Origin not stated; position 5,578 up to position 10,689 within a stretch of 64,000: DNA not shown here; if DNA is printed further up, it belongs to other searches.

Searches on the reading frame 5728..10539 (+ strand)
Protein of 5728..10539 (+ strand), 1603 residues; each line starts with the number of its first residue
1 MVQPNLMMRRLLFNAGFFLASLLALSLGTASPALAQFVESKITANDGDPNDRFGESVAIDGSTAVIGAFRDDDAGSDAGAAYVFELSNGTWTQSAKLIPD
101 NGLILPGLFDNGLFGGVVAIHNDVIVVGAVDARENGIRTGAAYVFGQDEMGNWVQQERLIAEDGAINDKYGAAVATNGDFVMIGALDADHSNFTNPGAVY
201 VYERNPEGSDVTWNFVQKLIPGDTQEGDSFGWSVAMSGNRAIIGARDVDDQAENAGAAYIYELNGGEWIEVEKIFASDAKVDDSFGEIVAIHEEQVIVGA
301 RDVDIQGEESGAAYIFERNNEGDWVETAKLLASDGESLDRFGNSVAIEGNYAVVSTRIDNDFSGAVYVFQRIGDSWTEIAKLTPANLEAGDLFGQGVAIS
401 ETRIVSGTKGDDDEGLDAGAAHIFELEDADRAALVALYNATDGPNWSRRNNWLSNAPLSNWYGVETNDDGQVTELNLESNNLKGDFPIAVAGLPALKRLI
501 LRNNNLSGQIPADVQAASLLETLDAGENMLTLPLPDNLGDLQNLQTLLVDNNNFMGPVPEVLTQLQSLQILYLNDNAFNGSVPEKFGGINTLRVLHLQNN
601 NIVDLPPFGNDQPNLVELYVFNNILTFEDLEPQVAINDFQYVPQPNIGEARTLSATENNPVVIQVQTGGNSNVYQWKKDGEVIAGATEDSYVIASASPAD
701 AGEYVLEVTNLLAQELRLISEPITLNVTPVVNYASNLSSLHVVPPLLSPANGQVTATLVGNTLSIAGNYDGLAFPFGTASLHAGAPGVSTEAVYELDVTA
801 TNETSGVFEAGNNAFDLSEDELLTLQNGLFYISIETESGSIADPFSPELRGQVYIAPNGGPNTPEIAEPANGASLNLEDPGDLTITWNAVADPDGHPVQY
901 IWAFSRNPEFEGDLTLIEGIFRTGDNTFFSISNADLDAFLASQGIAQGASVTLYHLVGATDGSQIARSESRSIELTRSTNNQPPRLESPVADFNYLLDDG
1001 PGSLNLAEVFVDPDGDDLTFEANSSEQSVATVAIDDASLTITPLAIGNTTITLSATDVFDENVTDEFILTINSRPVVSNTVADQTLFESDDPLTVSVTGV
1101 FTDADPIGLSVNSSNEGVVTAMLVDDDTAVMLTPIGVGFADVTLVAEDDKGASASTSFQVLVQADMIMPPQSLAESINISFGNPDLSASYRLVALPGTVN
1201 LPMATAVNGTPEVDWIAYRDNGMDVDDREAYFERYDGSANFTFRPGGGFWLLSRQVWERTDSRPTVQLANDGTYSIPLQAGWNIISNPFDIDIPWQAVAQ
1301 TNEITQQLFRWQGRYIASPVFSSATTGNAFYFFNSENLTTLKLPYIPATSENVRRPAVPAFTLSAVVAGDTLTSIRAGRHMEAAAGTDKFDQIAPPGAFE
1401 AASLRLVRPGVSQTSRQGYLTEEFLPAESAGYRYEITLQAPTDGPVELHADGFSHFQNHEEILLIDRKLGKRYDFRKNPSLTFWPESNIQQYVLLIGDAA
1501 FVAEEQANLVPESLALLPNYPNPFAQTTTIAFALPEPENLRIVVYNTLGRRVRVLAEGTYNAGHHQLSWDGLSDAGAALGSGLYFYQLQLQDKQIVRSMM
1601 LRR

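Call 58: search_protein_families(library=pfam, proteins=[window:5728-10539:+], max_evalue=0.0001)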
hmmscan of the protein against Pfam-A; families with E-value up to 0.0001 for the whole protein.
window:5728-10539:+ (1603 aa): 9 families
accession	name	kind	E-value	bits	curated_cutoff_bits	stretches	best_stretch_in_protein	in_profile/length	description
PF14312.12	FG-GAP_2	-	3.7e-100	328.4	23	7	39-84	4-49/49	FG-GAP repeat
PF13855.12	LRR_8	-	1.4e-14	54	27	2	543-602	2-61/61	Leucine rich repeat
PF12799.13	LRR_4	-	2.2e-13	50.4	27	1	591-631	2-43/44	Leucine Rich repeats (2 copies)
PF00560.39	LRR_1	-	3.7e-10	38.4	20.6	0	496-514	2-20/23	Leucine Rich Repeat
PF07452.17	CHRD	-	7.9e-10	40.1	24.1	1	734-839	2-108/117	CHRD domain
PF13860.13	FlgD_ig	-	3.4e-09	37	27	1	1526-1589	8-74/79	FlgD Ig-like domain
PF23598.1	LRR_14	-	7.6e-08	31.9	40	1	491-600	44-149/353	Leucine-rich repeat region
PF18962.6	Por_Secre_tail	-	2.3e-05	25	27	0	1520-1597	2-71/75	Secretion system C-terminal sorting domain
PF14292.12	SusE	-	2.6e-05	24.8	25.2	0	858-954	8-102/106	SusE outer membrane protein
